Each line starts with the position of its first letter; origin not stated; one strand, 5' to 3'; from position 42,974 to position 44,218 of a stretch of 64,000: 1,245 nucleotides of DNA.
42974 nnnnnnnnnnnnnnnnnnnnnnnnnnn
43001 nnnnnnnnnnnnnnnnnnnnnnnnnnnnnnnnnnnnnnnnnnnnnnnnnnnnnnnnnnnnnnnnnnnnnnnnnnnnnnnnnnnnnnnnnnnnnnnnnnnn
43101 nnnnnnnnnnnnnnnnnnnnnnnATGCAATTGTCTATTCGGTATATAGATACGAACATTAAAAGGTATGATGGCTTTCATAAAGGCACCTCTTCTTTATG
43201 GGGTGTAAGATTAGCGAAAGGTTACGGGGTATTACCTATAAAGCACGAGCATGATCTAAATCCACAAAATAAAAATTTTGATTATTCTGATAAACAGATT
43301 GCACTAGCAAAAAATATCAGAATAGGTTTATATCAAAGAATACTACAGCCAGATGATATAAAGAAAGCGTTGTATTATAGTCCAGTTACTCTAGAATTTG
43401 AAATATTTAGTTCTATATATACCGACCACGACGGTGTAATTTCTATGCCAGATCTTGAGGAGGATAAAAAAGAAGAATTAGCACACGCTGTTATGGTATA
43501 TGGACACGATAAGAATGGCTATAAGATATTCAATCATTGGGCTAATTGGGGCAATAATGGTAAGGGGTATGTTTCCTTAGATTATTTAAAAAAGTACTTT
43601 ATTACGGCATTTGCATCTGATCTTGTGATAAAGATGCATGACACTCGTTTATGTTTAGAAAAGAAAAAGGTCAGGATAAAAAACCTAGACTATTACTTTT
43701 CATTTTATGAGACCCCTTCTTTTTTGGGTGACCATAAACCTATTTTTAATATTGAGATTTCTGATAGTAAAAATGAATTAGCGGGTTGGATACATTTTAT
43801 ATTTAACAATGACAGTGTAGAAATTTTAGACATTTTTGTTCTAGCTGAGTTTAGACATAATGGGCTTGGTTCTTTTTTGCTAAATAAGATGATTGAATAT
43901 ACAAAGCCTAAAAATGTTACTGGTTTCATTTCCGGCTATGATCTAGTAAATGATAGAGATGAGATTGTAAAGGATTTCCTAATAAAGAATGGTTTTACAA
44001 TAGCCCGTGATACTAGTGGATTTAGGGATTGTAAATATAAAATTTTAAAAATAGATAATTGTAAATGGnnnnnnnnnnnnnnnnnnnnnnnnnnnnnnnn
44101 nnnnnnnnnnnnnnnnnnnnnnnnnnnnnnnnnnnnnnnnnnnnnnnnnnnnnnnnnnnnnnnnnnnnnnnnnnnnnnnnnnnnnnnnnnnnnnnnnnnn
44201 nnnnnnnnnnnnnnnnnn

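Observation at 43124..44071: Papain-like (C1-like) domain with an apparently substituted nucleophile, fused to a GNAT acetyltransferase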

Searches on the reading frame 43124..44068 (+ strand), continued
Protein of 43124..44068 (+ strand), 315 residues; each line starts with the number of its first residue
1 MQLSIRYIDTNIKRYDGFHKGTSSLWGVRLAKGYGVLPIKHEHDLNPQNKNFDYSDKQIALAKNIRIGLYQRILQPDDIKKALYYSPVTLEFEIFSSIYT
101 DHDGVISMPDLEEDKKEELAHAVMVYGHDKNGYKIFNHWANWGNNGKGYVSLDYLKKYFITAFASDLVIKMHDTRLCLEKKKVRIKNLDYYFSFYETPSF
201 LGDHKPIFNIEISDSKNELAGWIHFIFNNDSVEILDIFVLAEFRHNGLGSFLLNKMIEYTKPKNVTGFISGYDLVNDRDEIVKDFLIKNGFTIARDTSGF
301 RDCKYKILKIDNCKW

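Call 107: search_protein_families(library=padloc, proteins=[P0158], max_evalue=1)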
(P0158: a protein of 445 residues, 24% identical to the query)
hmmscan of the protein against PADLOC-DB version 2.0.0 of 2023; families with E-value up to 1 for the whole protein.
P0158 (445 aa): 1 family
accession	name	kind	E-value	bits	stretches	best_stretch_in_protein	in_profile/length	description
PDLC03354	MTase_II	-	0.033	11.2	1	183-223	275-313/425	Type II methyltransferase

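Call 108: search_protein_families(library=padloc, proteins=[L001:8961-9203:+, L001:6607-7056:+, L001:7063-7920:+, L005:4286-5341:+, L005:6473-6907:+, L005:6907-7374:+, L013:4954-5673:+, L013:6911-7717:+, L013:7843-8274:+, L008:901-1701:+], max_evalue=0.1)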
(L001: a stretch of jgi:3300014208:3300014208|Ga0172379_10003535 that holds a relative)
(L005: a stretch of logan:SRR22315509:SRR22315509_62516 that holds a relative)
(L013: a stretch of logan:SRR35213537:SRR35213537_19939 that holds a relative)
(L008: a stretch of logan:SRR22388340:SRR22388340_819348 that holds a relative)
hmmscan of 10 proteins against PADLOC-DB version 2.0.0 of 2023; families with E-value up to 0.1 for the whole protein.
L001:8961-9203:+ (81 aa): 0 families

L001:6607-7056:+ (150 aa): 0 families

L001:7063-7920:+ (286 aa): 0 families

L005:4286-5341:+ (352 aa): 0 families

L005:6473-6907:+ (145 aa): 1 family
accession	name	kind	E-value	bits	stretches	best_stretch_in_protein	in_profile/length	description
PDLC02430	pPIWI_RE_REase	-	0.02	13.1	1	31-130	5-102/117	-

L005:6907-7374:+ (156 aa): 0 families

L013:4954-5673:+ (240 aa): 0 families

L013:6911-7717:+ (269 aa): 0 families

L013:7843-8274:+ (144 aa): 0 families

L008:901-1701:+ (267 aa): 0 families

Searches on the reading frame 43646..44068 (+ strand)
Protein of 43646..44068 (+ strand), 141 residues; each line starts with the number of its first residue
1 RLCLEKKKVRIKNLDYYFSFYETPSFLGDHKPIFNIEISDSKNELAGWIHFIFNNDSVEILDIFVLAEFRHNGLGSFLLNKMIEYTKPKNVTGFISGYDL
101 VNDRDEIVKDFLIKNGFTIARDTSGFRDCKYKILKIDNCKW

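Call 34: search_solved_structures(query=window:43646-44068:+, max_evalue=1, show_alignments=2)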
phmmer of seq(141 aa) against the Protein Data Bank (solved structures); distinct sequences matched with E-value up to 1: 9.
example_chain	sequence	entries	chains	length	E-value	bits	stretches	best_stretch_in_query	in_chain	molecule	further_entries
1tiq_A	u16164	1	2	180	0.068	16.7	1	55-97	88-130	Protease synthase and sporulation negative regulatory protein PAI 1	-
2bei_A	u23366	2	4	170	0.16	15.5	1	49-94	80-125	Diamine acetyltransferase 2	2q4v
3k9u_A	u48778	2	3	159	0.18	15.3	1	43-125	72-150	PaiA Acetyltransferase | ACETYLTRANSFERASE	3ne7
3f0a_A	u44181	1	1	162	0.19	15.3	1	43-125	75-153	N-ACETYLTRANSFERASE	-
3fix_A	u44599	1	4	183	0.25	14.9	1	43-125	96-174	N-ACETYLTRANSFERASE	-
4mbu_A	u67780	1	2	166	0.36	14.4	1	14-118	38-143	Similar to N-acetyltransferase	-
9mto_A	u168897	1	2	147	0.43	14.1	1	38-95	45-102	[Ribosomal protein bS18]-alanine N-acetyltransferase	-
6yzz_A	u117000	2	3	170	0.78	13.3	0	58-120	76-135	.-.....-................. 50 | Acyl-CoA N-acyltransferases (NAT) superfamily protein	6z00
1y7r_A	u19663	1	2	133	0.88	13.1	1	33-119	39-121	hypothetical protein SA2161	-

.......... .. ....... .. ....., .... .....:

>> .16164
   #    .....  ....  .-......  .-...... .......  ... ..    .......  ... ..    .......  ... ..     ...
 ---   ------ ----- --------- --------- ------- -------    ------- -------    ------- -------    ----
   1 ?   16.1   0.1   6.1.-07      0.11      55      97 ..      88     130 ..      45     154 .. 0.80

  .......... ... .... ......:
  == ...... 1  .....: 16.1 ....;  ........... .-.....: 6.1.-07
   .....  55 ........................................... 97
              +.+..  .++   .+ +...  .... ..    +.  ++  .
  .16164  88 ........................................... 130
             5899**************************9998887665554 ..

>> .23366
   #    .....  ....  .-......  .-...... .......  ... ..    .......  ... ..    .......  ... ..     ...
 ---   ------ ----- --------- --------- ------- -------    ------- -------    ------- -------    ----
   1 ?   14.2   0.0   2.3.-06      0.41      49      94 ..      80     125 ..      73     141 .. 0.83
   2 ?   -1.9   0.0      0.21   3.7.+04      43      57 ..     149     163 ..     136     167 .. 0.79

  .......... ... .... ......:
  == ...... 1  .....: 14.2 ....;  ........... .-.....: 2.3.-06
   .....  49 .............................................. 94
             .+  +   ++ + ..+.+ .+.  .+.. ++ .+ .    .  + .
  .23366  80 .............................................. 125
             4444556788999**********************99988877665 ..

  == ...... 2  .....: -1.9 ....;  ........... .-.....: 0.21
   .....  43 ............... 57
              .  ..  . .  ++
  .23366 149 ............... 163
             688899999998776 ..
